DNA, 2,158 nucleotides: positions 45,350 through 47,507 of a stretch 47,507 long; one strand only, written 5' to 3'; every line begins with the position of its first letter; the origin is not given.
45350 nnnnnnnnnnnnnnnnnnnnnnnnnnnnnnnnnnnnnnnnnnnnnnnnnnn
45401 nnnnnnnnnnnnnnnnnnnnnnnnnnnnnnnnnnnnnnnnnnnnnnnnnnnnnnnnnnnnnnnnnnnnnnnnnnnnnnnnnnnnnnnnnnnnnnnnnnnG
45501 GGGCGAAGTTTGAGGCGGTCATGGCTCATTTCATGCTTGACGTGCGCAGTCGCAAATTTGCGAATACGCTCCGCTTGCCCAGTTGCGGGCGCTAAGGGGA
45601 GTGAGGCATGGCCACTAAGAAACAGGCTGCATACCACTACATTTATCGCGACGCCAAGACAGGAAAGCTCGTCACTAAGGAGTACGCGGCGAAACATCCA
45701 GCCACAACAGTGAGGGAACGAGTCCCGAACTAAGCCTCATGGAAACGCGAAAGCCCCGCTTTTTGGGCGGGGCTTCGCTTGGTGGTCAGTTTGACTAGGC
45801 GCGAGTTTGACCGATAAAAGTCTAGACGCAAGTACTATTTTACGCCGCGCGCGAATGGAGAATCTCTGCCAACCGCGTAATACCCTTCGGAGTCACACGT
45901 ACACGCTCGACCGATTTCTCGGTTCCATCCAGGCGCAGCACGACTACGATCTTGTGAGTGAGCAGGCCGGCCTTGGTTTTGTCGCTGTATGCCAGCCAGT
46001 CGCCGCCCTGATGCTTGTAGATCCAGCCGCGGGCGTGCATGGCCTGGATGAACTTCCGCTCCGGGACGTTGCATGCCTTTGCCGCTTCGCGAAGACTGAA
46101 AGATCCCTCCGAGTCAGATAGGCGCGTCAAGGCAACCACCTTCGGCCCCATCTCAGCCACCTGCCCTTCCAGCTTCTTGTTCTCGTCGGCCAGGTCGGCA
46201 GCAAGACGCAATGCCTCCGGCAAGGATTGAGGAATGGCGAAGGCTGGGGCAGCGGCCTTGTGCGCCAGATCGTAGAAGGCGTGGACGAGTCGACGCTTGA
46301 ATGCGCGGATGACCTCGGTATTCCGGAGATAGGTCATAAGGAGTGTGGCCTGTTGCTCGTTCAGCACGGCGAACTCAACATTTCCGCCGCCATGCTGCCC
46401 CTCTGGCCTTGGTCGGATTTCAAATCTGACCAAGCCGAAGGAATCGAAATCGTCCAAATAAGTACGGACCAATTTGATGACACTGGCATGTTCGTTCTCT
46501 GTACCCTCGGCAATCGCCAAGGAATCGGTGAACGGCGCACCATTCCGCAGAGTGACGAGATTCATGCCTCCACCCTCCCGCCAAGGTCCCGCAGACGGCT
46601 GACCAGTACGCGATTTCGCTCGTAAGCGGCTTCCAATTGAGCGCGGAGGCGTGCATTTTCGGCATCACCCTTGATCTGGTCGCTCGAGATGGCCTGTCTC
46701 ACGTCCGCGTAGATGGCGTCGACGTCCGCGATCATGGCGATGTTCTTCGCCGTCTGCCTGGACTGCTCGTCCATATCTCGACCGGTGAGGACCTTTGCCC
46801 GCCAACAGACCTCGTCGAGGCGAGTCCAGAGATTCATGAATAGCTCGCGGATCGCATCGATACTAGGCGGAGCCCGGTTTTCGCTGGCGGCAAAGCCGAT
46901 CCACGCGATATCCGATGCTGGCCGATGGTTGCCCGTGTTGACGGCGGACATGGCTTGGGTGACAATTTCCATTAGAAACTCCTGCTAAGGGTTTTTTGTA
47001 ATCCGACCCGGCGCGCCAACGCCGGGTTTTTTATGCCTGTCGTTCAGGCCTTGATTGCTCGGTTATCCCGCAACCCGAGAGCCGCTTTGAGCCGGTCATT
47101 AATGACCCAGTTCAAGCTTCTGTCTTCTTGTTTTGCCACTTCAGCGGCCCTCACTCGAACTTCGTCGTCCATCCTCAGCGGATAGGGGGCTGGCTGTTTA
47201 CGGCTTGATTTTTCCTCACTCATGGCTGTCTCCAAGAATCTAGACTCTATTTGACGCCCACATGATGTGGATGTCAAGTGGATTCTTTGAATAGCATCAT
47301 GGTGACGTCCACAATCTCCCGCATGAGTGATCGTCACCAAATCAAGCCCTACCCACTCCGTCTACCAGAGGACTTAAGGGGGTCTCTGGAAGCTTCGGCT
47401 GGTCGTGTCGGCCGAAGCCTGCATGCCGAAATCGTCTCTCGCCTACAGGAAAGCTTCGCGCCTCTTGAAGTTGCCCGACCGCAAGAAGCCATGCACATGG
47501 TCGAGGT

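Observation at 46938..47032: Candidate sar-like antisense RNA over the ribosome-binding site of the gene downstream of arc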

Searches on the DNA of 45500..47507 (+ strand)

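Call 4: search_rna_families(source=window, start=45500, end=47507, threshold=evalue, max_evalue=10, show_alignments=3)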
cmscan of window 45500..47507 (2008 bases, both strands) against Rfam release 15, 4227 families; matches with E-value up to 10: 6.
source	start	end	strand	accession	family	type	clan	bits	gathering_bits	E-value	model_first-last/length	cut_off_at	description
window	46787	46830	-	RF04305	HCV_SL1412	Cis-reg;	-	19.4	38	0.28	1-48/48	no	Hepatitis C virus stem-loop SL1412 RNA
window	47006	47097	+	RF02889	Sr006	Gene; sRNA;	-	17.2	100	9.8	1-124/124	no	Pseudomonas sRNA 6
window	46968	47034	+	RF02837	anti-hemB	Gene; sRNA;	-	17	49.5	0.75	1-81/81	no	Burkholderia RNA 7 (anti-hemB)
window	47362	47420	+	RF01811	PtaRNA1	Gene; antitoxin;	-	15.9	47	6.5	1-72/72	no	Plasmid transferred anti-sense RNA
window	45640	45683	-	RF00454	p27_CRE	Cis-reg;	-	15.6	42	8.7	1-59/59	no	p27 cis-regulatory element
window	45751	45775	+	RF00195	RsmY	Gene; sRNA;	CL00106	12.3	57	5.4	99-120/121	no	RsmY RNA family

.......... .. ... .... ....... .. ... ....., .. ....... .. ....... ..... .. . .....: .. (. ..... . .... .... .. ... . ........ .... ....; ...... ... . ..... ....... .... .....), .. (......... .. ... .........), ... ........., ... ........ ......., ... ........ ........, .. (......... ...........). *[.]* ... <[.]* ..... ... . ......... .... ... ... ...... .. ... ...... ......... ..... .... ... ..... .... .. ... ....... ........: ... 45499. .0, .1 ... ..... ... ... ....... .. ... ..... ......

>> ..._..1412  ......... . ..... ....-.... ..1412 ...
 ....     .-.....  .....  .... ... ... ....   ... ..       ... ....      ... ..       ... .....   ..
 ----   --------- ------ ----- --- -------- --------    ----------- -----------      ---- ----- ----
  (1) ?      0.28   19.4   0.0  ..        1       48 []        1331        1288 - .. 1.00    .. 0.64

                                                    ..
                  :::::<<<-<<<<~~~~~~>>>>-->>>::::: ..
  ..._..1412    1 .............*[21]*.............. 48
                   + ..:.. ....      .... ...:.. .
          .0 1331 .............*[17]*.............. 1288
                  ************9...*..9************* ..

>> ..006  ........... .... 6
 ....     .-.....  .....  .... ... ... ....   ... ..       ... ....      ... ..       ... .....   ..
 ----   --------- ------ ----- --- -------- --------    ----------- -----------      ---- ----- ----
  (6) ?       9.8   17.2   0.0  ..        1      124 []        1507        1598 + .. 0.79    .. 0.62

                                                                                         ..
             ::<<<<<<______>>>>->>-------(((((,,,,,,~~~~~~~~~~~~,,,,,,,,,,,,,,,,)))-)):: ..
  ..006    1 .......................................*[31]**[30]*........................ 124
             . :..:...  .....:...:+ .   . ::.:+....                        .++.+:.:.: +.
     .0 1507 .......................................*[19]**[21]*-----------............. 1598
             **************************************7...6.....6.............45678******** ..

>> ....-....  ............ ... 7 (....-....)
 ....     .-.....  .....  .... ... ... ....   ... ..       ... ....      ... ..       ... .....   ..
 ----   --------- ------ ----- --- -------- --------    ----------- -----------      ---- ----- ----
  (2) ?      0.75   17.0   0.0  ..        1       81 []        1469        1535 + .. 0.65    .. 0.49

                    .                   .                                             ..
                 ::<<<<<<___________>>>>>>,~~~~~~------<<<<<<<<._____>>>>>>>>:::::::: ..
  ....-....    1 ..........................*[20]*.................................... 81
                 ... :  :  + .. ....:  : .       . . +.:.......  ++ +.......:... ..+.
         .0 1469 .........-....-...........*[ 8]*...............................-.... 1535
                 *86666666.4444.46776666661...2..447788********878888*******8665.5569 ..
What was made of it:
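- On P22 sar RNA (Rfam RF00262): No sar hit in window 45500-47507 even at E <= 10 (call 4).
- Closest known: sar RNA of Salmonella phage P22. Different: No match to the Rfam model (call 4).
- Tried and rejected: Rfam scan of the region (call 4).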

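Call 5: search_dna_similar(query=window:45800-47507:+, collection=phages, mode=distant, max_rows=30)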
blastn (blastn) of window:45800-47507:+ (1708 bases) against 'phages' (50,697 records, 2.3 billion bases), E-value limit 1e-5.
Records with a match: 17; places in all: 17; records where one place covers at least 80% of the query: 0.
Best place of each record, by identity: 60-80% 17.
By first word of the organism name: Gordonia 13; Corynebacterium 2; Mycobacterium 2.
By host as written in the record: Gordonia terrae 3612 11; Gordonia alkanivorans strain CON72 2; Corynebacterium xerosis 2; Mycobacterium abscessus GD102 1; Mycobacterium abscessus GD54 1.
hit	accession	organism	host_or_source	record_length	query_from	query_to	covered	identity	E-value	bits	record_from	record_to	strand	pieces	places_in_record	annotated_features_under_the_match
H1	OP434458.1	Gordonia phage Malisha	Gordonia terrae 3612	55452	472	712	14%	68.2%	6e-13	83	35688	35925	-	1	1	52: antirepressor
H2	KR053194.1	Gordonia phage GAL1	Gordonia alkanivorans strain CON72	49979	472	657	11%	76.3%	9e-30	138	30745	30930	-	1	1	hypothetical protein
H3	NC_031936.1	Gordonia phage GAL1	Gordonia alkanivorans strain CON72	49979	472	657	11%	76.3%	9e-30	138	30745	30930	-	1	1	Rha-like transcriptional regulator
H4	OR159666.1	Gordonia phage Budski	Gordonia terrae 3612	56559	467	625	9%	76.1%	3e-23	116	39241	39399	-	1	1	63: antirepressor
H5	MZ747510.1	Gordonia phage Whitney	Gordonia terrae 3612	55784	468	625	9%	73.4%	3e-17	97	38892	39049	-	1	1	56: antirepressor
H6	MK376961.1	Gordonia phage Asapag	Gordonia terrae 3612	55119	468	625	9%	72.8%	1e-15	92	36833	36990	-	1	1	56: antirepressor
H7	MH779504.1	Gordonia phage Getalong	Gordonia terrae 3612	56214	468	625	9%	72.8%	1e-15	92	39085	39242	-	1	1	59: antirepressor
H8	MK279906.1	Gordonia phage Kenna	Gordonia terrae 3612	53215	468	625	9%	72.8%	1e-15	92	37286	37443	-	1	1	56: antirepressor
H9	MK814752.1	Gordonia phage Lutum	Gordonia terrae 3612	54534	468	625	9%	72.8%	1e-15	92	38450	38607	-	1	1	61: antirepressor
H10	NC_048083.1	Gordonia phage Getalong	Gordonia terrae 3612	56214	468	625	9%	72.8%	1e-15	92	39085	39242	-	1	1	59: Rha-like transcriptional regulator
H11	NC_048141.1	Gordonia phage Kenna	Gordonia terrae 3612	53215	468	625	9%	72.8%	1e-15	92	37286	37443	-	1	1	56: Rha-like transcriptional regulator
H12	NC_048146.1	Gordonia phage Asapag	Gordonia terrae 3612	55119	468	625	9%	72.8%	1e-15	92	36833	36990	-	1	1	56: Rha-like transcriptional regulator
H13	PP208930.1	Gordonia phage Birdsong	Gordonia terrae 3612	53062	468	625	9%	72.8%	1e-15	92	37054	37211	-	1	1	56: antirepressor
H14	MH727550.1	Corynebacterium phage Juicebox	Corynebacterium xerosis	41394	555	691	8%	70.0%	5e-7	63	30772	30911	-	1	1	36: antirepressor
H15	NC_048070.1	Corynebacterium phage Juicebox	Corynebacterium xerosis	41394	555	691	8%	70.0%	5e-7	63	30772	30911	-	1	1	36: Rha-like transcriptional regulator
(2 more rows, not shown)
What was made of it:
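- Tried and rejected: blastn of 45800-47507 against phage genomes (call 5).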

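Call 68: search_rna_families(sources=[L078, L079, L081, L082, L083, L084, L085, L086, L087, L088, L089, L090, L091, L006, L021], threshold=evalue, max_evalue=1, show_alignments=4)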
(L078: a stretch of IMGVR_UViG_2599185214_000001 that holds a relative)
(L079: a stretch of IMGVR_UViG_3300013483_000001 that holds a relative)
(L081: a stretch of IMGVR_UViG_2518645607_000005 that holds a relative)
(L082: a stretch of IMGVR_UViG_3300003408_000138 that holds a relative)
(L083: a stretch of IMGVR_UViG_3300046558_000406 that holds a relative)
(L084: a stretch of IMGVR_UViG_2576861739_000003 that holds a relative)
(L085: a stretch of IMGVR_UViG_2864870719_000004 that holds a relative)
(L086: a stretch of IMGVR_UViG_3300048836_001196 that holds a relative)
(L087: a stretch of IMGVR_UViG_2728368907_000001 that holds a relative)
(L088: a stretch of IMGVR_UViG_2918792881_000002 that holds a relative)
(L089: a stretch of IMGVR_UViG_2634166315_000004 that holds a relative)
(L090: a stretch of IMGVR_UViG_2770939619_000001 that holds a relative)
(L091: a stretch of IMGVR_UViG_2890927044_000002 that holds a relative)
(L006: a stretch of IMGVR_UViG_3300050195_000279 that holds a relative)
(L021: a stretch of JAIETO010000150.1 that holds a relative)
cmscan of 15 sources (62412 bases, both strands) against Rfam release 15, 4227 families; matches with E-value up to 1: 2.
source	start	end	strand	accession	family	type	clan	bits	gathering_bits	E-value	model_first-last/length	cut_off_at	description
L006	924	997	-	RF01770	rimP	Cis-reg; leader;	-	33.9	47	0.11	1-102/102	no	Gammaprotebacteria rimP leader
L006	5039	5086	+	RF02353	BjrC68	Gene; sRNA;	-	21.4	39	0.39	1-82/82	no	Bradyrhizobiaceae sRNA BjrC68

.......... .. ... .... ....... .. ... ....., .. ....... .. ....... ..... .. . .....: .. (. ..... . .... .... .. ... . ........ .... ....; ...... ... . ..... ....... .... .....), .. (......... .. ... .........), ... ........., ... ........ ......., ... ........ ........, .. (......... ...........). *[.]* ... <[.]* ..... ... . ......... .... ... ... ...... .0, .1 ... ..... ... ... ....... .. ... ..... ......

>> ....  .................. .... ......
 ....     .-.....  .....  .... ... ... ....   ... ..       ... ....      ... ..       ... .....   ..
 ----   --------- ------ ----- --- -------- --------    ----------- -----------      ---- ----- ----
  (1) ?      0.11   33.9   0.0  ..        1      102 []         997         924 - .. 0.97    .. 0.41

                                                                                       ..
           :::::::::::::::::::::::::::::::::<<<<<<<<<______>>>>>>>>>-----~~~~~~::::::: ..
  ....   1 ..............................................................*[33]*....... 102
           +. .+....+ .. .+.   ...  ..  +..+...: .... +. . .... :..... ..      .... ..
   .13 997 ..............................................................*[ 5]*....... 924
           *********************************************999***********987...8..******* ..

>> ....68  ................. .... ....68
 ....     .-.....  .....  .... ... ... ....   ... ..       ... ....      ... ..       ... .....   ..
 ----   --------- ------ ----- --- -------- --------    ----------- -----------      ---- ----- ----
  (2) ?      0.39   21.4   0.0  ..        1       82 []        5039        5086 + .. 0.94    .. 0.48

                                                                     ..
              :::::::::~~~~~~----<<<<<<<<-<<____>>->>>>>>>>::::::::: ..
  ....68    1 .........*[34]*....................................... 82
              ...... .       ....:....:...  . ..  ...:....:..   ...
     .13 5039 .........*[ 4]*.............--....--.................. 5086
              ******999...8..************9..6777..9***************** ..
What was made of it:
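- On P22 sar RNA (Rfam RF00262): None of 15 related loci hit at E <= 1 (call 68).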

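Call 75: build_rna_model(alignment_id=A7)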
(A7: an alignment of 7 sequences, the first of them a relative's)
Model R1 built from alignment A7 (7 sequences, 95 columns); structure: RNAalifold consensus.
model positions 81; base pairs 10; branch points 0; effective number of sequences 7; information 0.578 bits per position. Calibrated on 0.2 Mb of random sequence (short: E-values are rough).
structure used (alignment columns):
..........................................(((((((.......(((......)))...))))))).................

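Call 76: search_with_rna_model(model_id=R1, source=window, filters=off, max_evalue=10, show_alignments=2)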
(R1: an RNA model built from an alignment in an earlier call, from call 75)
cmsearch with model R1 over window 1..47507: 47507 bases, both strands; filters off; matches with E-value up to 10: 2.
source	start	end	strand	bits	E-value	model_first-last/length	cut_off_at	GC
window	2873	2896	-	8.6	4.8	43-66/81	no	0.62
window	25857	25915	+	7.7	8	1-81/81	no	0.53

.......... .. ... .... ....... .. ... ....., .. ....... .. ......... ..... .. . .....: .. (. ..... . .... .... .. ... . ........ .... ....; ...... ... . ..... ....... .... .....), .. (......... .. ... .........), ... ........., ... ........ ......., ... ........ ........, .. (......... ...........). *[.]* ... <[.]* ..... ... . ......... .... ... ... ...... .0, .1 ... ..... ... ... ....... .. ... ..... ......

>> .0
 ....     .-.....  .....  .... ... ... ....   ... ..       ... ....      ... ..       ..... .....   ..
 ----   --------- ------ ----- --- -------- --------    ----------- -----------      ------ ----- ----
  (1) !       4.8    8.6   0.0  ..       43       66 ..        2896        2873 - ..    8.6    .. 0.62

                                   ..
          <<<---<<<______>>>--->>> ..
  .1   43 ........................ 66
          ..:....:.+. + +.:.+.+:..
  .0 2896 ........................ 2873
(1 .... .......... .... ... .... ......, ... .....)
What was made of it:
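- A first leave-one-out model, R1, failed to find the site (call 76).
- Tried and rejected: No hit at the site (calls 75, 76).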

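Call 103: build_rna_model(alignment_id=A9)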
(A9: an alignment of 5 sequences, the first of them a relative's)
Model R2 built from alignment A9 (5 sequences, 90 columns); structure: RNAalifold consensus.
model positions 83; base pairs 25; branch points 1; effective number of sequences 4.13; information 0.684 bits per position. Calibrated on 0.2 Mb of random sequence (short: E-values are rough).
structure used (alignment columns):
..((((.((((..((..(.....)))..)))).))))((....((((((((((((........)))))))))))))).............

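Call 104: search_with_rna_model(model_id=R2, source=window, filters=off, max_evalue=10, show_alignments=2)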
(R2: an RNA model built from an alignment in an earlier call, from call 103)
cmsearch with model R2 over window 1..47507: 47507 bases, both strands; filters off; matches with E-value up to 10: 11.
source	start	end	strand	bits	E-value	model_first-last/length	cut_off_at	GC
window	46970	47035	+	15.2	0.0084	1-83/83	no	0.5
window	45738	45781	-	12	0.089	1-83/83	no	0.61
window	39643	39692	+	11.3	0.16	1-83/83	no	0.62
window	8586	8637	-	9.8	0.46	1-83/83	no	0.63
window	30045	30112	+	7.9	1.9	1-83/83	no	0.66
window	25672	25775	+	6.9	4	1-83/83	no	0.61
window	41294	41321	-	6.4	5.8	40-67/83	no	0.64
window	8420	8444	+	6.4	6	41-66/83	no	0.72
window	38150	38210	+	6.3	6.1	1-83/83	no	0.62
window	6385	6416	+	6.1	7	38-69/83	no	0.44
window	25155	25168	-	5.9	8.4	13-26/83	no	0.64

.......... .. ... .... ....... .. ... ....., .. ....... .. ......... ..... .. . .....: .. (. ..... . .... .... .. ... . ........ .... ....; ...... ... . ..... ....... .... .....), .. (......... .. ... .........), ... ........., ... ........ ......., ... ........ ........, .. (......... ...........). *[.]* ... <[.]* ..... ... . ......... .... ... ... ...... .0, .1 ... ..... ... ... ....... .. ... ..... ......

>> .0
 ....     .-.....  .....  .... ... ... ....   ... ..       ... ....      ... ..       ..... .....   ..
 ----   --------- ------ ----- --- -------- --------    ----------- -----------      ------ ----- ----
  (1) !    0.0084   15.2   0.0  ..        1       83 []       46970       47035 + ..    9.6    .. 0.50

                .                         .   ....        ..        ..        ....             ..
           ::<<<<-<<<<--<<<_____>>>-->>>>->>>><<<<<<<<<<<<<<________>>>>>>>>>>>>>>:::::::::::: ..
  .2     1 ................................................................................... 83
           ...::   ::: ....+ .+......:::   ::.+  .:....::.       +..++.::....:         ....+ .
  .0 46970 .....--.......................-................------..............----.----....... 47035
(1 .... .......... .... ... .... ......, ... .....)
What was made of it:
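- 46973..47033 (+): Predicted antisense RNA of about 59-61 nt. The start (46973-46975) is inferred from the -10 position and the 3' end from the T-tract. Best window hit of covariance model R2, 46970-47035 (+), 15.2 bits, E about 0.008 (call 104).
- Covariance model R2, built from five other loci, puts its best hit in the window at 46970-47035 (+) (call 104). Model R2 ranks the site first in the genome (call 104).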
